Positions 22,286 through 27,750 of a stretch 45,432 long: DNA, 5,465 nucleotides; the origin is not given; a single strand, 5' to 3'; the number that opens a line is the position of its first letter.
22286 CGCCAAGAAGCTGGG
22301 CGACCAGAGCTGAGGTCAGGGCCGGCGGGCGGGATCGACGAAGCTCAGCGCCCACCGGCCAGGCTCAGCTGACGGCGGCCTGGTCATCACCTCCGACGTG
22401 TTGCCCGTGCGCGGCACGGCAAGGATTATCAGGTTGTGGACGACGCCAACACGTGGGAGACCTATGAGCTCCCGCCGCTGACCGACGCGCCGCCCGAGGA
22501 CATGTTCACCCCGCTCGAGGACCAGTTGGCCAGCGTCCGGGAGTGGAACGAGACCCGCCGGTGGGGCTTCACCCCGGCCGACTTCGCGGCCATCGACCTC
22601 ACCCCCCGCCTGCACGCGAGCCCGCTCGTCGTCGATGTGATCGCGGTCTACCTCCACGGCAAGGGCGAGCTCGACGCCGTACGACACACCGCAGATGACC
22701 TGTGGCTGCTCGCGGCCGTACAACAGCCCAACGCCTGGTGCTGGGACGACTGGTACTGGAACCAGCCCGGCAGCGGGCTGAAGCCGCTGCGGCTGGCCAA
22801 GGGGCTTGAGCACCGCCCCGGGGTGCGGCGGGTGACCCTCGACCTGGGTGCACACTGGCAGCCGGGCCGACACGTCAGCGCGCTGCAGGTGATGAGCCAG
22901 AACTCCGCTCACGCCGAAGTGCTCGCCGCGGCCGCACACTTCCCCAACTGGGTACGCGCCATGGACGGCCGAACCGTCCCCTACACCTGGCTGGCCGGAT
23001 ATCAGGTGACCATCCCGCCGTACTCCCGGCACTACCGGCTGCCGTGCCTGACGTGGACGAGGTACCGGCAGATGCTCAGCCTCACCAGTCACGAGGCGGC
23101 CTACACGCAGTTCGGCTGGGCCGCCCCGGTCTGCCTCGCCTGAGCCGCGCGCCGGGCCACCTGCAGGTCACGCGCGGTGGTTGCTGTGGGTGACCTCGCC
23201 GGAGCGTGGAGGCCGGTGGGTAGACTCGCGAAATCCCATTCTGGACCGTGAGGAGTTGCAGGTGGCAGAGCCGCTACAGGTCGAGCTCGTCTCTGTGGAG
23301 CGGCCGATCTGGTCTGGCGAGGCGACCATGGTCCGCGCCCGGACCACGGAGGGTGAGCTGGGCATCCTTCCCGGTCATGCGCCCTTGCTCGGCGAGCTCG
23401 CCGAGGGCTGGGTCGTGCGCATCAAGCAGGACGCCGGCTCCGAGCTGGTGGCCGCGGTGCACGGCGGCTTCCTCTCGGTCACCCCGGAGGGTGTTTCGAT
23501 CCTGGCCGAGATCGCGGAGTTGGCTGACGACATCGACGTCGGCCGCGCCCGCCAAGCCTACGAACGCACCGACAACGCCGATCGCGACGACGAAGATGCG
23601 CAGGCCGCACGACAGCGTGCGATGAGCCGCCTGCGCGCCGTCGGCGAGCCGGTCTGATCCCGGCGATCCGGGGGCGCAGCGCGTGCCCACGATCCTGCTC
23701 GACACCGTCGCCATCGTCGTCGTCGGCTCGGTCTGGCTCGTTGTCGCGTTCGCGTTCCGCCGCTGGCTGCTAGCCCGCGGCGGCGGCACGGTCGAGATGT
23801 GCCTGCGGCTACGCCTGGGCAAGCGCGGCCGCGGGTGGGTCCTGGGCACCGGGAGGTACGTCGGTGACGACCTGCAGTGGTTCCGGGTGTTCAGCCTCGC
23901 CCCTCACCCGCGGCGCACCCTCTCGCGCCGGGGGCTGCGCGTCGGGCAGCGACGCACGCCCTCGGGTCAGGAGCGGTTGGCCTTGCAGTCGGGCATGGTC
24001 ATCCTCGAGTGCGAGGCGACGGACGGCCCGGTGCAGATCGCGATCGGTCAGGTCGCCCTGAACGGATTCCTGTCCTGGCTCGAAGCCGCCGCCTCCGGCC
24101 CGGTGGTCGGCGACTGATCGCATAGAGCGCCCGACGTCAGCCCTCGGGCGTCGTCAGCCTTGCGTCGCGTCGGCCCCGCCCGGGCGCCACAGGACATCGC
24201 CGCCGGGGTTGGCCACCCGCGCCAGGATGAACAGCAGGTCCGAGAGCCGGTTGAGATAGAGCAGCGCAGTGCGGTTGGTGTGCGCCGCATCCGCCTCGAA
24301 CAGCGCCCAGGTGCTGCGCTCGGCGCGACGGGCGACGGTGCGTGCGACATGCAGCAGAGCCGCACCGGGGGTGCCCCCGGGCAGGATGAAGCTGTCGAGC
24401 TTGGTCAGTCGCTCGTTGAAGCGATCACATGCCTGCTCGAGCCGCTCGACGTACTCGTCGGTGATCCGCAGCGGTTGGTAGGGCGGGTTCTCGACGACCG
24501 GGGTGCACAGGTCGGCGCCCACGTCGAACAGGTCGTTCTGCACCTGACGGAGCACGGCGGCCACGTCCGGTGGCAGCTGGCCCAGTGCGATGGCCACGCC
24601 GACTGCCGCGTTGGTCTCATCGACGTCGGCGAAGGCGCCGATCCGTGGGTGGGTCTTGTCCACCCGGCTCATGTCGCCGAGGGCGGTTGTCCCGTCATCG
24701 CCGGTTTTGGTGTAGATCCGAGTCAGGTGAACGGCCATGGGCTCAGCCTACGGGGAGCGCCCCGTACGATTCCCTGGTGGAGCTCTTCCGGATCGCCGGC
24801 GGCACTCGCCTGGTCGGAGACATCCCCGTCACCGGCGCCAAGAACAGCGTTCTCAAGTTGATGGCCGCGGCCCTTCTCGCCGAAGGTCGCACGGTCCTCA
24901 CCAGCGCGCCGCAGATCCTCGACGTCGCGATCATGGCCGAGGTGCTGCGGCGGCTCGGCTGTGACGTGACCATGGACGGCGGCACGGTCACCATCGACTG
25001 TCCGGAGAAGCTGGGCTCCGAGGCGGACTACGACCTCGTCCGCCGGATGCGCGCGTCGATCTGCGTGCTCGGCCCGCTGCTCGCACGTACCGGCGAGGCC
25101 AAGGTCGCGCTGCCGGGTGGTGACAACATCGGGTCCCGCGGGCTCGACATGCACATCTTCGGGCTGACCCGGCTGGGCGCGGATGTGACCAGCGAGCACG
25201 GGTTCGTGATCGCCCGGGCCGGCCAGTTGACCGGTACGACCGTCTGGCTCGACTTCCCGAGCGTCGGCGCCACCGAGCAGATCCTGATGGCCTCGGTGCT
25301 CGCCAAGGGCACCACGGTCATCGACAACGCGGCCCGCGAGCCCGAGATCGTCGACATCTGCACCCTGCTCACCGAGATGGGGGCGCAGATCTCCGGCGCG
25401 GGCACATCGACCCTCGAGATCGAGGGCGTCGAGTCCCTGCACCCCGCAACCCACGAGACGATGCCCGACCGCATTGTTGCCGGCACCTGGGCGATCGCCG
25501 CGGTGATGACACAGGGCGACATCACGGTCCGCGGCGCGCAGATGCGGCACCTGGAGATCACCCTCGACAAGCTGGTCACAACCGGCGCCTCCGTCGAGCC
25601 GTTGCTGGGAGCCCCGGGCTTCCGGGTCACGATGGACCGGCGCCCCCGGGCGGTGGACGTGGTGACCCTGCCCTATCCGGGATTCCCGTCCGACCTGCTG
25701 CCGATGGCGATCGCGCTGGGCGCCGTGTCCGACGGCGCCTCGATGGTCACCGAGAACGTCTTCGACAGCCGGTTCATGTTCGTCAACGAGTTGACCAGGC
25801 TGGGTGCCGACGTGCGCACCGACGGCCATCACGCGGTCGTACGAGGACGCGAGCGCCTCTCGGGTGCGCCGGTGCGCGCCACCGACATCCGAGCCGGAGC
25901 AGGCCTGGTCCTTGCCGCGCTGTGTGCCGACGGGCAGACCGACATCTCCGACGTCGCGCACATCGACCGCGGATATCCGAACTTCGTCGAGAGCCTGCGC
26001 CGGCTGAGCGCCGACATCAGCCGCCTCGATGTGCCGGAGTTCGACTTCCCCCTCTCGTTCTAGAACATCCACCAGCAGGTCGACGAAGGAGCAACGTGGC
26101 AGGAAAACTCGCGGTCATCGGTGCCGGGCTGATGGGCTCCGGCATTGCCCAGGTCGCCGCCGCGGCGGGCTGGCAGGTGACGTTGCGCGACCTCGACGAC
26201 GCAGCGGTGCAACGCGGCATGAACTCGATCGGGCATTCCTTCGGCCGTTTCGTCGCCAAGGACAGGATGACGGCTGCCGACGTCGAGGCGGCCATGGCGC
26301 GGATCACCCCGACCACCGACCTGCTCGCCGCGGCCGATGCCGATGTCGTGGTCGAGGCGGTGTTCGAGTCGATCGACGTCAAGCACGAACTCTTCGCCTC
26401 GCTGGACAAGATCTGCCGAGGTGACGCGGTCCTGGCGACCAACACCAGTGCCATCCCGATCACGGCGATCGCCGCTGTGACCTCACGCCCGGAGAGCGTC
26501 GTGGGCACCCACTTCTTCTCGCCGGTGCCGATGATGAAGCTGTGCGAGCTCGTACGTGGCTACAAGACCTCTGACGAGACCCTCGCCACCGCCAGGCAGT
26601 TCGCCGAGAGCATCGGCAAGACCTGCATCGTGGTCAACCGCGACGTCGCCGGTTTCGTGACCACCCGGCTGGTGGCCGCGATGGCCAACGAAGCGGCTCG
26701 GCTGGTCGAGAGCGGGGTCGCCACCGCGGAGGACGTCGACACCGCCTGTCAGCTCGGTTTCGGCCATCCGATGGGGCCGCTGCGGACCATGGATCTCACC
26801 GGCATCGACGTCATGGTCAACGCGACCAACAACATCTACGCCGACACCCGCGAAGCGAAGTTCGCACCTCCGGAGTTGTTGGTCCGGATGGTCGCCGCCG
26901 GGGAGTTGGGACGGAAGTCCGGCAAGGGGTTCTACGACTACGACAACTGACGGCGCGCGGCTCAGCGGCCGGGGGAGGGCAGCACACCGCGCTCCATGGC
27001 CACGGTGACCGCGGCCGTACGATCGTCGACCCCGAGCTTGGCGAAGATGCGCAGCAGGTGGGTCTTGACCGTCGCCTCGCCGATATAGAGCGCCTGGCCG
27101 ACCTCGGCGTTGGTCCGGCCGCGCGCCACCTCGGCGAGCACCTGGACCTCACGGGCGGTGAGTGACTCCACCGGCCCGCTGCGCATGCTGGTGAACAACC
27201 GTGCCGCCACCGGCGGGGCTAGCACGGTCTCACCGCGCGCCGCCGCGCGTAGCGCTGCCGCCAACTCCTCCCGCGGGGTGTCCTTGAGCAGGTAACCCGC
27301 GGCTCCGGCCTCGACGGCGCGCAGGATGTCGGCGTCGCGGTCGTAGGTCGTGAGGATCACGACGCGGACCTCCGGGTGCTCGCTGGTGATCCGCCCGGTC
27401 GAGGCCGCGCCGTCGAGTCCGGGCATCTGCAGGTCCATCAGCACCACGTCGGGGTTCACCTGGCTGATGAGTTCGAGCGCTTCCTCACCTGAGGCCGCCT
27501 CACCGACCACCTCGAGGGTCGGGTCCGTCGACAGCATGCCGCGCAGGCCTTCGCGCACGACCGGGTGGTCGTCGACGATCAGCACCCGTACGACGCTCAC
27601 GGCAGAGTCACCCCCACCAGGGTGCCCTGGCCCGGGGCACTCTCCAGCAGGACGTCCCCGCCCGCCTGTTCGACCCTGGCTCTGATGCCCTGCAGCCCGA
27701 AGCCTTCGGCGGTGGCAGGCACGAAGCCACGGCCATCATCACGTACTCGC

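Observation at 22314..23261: Unknown 235-aa Trp-rich protein inserted between atpD and atpC, splitting the normally contiguous F1 beta-epsilon junction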

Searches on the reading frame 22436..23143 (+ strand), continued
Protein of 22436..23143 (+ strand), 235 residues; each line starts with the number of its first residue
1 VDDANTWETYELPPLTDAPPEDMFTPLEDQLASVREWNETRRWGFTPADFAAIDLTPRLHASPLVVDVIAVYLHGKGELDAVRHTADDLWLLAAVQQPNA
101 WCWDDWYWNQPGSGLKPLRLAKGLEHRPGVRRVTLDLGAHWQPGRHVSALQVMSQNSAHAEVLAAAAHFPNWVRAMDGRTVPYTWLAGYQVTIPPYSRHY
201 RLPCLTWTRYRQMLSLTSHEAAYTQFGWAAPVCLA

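Call 73: search_dna_similar(query=window:22436-23140:+, collection=plasmids, mode=protein, max_evalue=0.001, max_rows=15)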
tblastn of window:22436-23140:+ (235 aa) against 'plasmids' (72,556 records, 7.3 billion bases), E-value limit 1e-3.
No match.

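Call 74: search_dna_similar(query=window:22436-23140:+, collection=phages, mode=protein, max_evalue=0.001, max_rows=15)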
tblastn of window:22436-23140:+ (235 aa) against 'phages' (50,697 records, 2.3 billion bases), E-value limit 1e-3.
No match.

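Call 75: find_related_loci(query=A2, collection=viral_contigs, flank=3000)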
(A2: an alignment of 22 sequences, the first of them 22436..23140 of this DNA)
Query A2 (235 aa) in viral_contigs; peptide patterns used: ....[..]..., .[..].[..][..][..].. (x = any residue, [..] = any of these).
77 stretches matched a pattern, but none encodes a relative of the query by tblastn (E <= 1e-3).
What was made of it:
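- On Mobile genetic element / gene cassette: There are no hits in plasmids, phages or IMG/VR (calls 73-75).
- X is absent from plasmid, phage and IMG/VR collections (calls 73-75). X is not found on plasmids, phages or viral contigs (calls 73-75).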

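Call 81: predict_structure(alignment_id=A3)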
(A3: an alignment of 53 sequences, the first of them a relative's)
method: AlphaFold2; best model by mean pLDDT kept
length: 266 residues; sequences in the alignment: 53
mean_pLDDT: 95.0   pTM: 0.86
mean pLDDT of the five models: 95.0, 94.2, 94.0, 93.9, 92.6
residues with pLDDT >= 90: 232; 70-90: 32; 50-70: 1; < 50: 1
segments of 3 or more residues with pLDDT < 50: none
pLDDT, mean of each block of 10 residues (from residue 1): 81 93 96 92 83 86 98 98 97 93 98 98 99 98 98 98 98 96 98 99 97 98 97 98 98 97 77
secondary structure, 60 per line:
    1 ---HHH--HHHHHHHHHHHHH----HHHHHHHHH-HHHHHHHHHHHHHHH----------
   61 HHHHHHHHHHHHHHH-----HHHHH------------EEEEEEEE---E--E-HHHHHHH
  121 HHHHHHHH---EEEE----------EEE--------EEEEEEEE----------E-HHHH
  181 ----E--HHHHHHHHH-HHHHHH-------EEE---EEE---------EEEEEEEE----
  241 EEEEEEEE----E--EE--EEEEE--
elements in order: H9-21 H26-34 H36-50 H61-75 H81-85 E98-105 H114-128 E132-135 E146-148 E157-164 H177-180 H188-196 H198-203 E211-213 E217-219 E229-236 E241-248 E260-264

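Call 83: fold_search(model_id=the predicted structure, library=pdb)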
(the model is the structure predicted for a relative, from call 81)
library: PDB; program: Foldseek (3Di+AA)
matches with E <= 10: 218; with E <= 0.001: 0
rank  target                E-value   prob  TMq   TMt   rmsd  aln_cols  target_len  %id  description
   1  7qso_C                7.4e-01  0.05  0.12  0.14  12.7       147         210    7  Bovine complex I in lipid nanodisc, State 3 (Slack) (released 2022-05-25)
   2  8rgp_C                1.0e+00  0.04  0.11  0.14  12.7       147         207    6  Closed Complex I from murine brain (released 2024-04-24)
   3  7v5y_E                1.1e+00  0.04  0.08  0.17   6.0        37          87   19  Crystal structure of hexameric complex of Sa2YoeB-Sa2YefM toxin-antitoxin from Staphylococcus aureus (released 2021-12-15)
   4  7qsk_C                1.3e+00  0.03  0.11  0.14  12.7       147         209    7  Bovine complex I in lipid nanodisc, Active-Q10 (released 2022-05-25)
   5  8ovj_e                1.3e+00  0.02  0.13  0.17  21.8       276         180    7  CRYO-EM STRUCTURE OF LEISHMANIA MAJOR 80S RIBOSOME : PARENTAL STRAIN (released 2024-05-08)
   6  3whd_A                1.4e+00  0.08  0.09  0.15   4.5        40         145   10  C-type lectin, human MCL (released 2013-10-23)
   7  3nyb_A                1.7e+00  0.03  0.13  0.11  13.6       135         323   10  Structure and function of the polymerase core of TRAMP, a RNA surveillance complex (released 2010-08-04)
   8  6p44_B                1.7e+00  0.03  0.08  0.14   5.3        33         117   18  Crystal Structure of Ketosteroid Isomerase D38N mutant from Mycobacterium hassiacum (mhKSI) bound to 3,4-dinitrophenol (released 2020-05-27)
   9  8olt_C                1.7e+00  0.03  0.11  0.14  12.8       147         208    6  Mitochondrial complex I from Mus musculus in the active state bound with piericidin A (released 2023-08-09)
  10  7v6w_E                2.0e+00  0.04  0.08  0.17   6.0        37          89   19  Crystal structure of heterohexameric Sa2YoeB-Sa2YefM complex bound to 26bp-DNA (released 2021-12-15)
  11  6cg0_D                2.0e+00  0.01  0.10  0.09  15.3       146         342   10  Cryo-EM structure of mouse RAG1/2 HFC complex (3.17 A) (released 2018-04-25)
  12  3h3h_A                2.3e+00  0.06  0.08  0.16   4.7        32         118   19  Crystal structure of a snoal-like protein of unknown function (bth_ii0226) from burkholderia thailandensis e264 at 1.6 (released 2009-05-05)
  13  8xnw_C                2.3e+00  0.04  0.10  0.13   7.4        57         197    9  Respiratory complex Peripheral Arm of CI, close form B, focus-refined map of type II, Wild type mouse under Cold Accli (released 2024-10-30)
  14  4z9c_A                2.3e+00  0.03  0.07  0.09  12.2        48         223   17  EcPltAB Oxidized (released 2016-10-12)
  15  8uep_1C               2.5e+00  0.04  0.10  0.13   7.3        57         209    9  In-situ complex I, Active-Q10 (State-alpha) (released 2024-06-19)
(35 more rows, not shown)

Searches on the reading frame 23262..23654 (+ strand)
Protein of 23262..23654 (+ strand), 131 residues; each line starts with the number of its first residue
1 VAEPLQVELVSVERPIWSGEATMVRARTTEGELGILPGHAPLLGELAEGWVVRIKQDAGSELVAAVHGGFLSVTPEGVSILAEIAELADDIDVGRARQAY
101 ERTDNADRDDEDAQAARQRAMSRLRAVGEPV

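Call 36: find_related_loci(query=window:23262-23654:+, collection=metagenome_contigs, flank=3500)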
Query window:23262-23654:+ (131 aa) in metagenome_contigs; peptide patterns used: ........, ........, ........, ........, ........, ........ (x = any residue, [..] = any of these).
600 stretches matched a pattern (row limit reached: there are more); 201 encode a relative of the query (tblastn E <= 1e-3); the best 80 are kept; 80 distinct loci.
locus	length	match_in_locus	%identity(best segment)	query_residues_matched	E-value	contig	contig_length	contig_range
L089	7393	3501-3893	87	1-131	2e-70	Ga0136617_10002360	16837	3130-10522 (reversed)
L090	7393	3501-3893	81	1-131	2e-66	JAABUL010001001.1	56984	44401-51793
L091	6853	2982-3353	71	5-129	1e-49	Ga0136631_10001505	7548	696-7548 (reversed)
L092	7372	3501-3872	69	5-129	6e-49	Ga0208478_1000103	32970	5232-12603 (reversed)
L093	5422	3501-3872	68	5-129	4e-48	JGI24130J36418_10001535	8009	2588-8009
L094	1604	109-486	66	1-131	5e-49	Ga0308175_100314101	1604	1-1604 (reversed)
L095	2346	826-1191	68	5-131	6e-48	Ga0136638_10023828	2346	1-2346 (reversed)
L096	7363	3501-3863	69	5-130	6e-47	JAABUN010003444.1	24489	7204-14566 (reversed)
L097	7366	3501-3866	65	5-131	1e-46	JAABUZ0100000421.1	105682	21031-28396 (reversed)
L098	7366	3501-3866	65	5-131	9e-46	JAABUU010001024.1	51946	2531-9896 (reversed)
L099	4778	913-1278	65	5-131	9e-46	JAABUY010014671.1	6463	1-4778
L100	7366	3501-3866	65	5-131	9e-46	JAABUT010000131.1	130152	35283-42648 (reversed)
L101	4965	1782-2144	67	5-130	1e-45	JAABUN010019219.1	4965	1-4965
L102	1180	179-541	68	5-130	2e-47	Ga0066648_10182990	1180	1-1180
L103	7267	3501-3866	65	5-131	2e-45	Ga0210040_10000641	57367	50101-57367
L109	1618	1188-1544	67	5-128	2e-44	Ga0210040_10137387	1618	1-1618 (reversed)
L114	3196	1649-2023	62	5-128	3e-42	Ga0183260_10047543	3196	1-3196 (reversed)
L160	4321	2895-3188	64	5-103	5e-35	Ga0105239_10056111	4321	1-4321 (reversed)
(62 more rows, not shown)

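Call 61: search_protein_families(library=pfam, proteins=[L089:975-1670:-, L089:1682-2311:-, L090:1331-3451:+, L109:288-1376:-, L114:767-1474:+, L160:2148-2840:+], max_evalue=0.001)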
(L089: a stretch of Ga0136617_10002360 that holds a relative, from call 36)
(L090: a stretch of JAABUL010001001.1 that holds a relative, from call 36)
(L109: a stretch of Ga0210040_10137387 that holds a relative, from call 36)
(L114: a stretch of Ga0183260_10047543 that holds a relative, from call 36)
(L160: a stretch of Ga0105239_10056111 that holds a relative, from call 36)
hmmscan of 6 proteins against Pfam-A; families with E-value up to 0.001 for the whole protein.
L089:975-1670:- (231 aa): 1 family
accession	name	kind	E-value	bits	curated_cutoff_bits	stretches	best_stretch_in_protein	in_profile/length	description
PF08445.16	FR47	-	0.00046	20.6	22.1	1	148-200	26-79/86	FR47-like protein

L089:1682-2311:- (209 aa): 1 family
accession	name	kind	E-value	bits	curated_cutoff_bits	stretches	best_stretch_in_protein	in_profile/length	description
PF24585.1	YunG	-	1e-34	119.6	27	1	83-202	2-115/116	YunG protein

L090:1331-3451:+ (706 aa): 4 families
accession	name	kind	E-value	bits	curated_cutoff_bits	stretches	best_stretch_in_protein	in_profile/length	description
PF01839.29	FG-GAP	-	1.2e-17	63.8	22.1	2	121-139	6-24/37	FG-GAP repeat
PF13517.12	FG-GAP_3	-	4e-15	56.6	26.9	3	84-135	1-61/61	FG-GAP-like repeat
PF17164.10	DUF5122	-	1.3e-06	29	27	1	403-434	6-36/36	Domain of unknown function (DUF5122) beta-propeller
PF12256.14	TcdB_toxin_midN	-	0.00074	19.3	24.8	0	82-105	32-55/181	Insecticide toxin TcdB middle/N-terminal region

L109:288-1376:- (362 aa): 2 families
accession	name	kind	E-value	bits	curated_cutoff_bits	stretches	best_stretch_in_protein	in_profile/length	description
PF00583.31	Acetyltransf_1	-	3.2e-06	27.8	20.7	1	269-340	46-116/116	Acetyltransferase (GNAT) family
PF13508.13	Acetyltransf_7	-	5.3e-05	24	27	1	286-341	31-83/84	Acetyltransferase (GNAT) domain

L114:767-1474:+ (235 aa): 4 families
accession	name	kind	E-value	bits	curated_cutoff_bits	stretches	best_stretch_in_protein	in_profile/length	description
PF13350.11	Y_phosphatase3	-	3.7e-49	168.3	22.2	1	14-231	2-239/240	Tyrosine phosphatase family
PF22784.1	PTP-SAK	-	3.1e-05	24.5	27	1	120-173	66-118/153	Swiss Army Knife protein, DSP-PTPase phosphatase domain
PF22785.1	Tc-R-P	-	7.3e-05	23.7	27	0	133-164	71-101/106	Polymorphic toxin system, DSP-PTPase phosphatase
PF22741.1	PTP-NADK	-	0.00099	19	27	0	129-163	94-128/163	DSP-PTPase phosphatase fused to NAD+ Kinase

L160:2148-2840:+ (230 aa): 0 families

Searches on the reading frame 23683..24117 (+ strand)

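Call 61: search_protein_families(library=pfam, proteins=[window:23683-24117:+], max_evalue=0.001)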
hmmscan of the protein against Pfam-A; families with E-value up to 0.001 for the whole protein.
window:23683-24117:+ (144 aa): 1 family
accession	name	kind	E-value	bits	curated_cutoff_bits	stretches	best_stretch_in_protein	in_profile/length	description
PF10739.15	DUF2550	-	7.3e-41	139.6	27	1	16-138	4-126/127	Protein of unknown function (DUF2550)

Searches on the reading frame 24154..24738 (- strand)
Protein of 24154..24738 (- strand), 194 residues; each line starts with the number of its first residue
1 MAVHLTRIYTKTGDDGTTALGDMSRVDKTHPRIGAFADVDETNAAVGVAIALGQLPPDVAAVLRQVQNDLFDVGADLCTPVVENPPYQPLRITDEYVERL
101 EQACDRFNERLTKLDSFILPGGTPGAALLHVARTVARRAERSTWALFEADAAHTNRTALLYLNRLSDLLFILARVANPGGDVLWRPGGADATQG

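Call 61: search_protein_families(library=pfam, proteins=[window:24154-24738:-], max_evalue=0.001)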
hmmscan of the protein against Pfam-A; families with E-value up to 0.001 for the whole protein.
window:24154-24738:- (194 aa): 1 family
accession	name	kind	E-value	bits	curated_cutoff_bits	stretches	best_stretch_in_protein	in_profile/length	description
PF01923.23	Cob_adeno_trans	-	9.6e-63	211.7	24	1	8-176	1-171/171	Cobalamin adenosyltransferase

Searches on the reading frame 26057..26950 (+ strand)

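Call 85: search_protein_families(library=pfam, proteins=[window:26057-26950:+], max_evalue=0.0001)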
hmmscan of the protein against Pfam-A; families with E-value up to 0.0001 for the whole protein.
window:26057-26950:+ (297 aa): 2 families
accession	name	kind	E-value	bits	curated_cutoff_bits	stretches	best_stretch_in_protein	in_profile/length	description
PF02737.24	3HCDH_N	-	3e-68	229.7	22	1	17-196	1-179/180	3-hydroxyacyl-CoA dehydrogenase, NAD binding domain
PF00725.27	3HCDH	-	8.5e-34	116.4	22.1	1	199-295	1-97/97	3-hydroxyacyl-CoA dehydrogenase, C-terminal domain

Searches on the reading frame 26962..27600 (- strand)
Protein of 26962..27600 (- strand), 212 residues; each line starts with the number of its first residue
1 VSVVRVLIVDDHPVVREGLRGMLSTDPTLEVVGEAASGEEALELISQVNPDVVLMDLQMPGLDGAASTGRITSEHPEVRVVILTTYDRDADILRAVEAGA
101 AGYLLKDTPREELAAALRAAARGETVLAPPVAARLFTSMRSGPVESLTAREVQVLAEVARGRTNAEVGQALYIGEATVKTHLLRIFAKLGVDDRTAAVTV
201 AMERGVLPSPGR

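Call 85: search_protein_families(library=pfam, proteins=[window:26962-27600:-], max_evalue=0.0001)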
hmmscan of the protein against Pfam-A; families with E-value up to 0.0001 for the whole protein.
window:26962-27600:- (212 aa): 2 families
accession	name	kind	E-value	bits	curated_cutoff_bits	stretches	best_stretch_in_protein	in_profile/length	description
PF00072.30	Response_reg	-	3.5e-30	104.9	30.2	1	6-117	1-110/111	Response regulator receiver domain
PF00196.25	GerE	-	9.9e-17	60.8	23.5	1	145-201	1-57/57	Bacterial regulatory proteins, luxR family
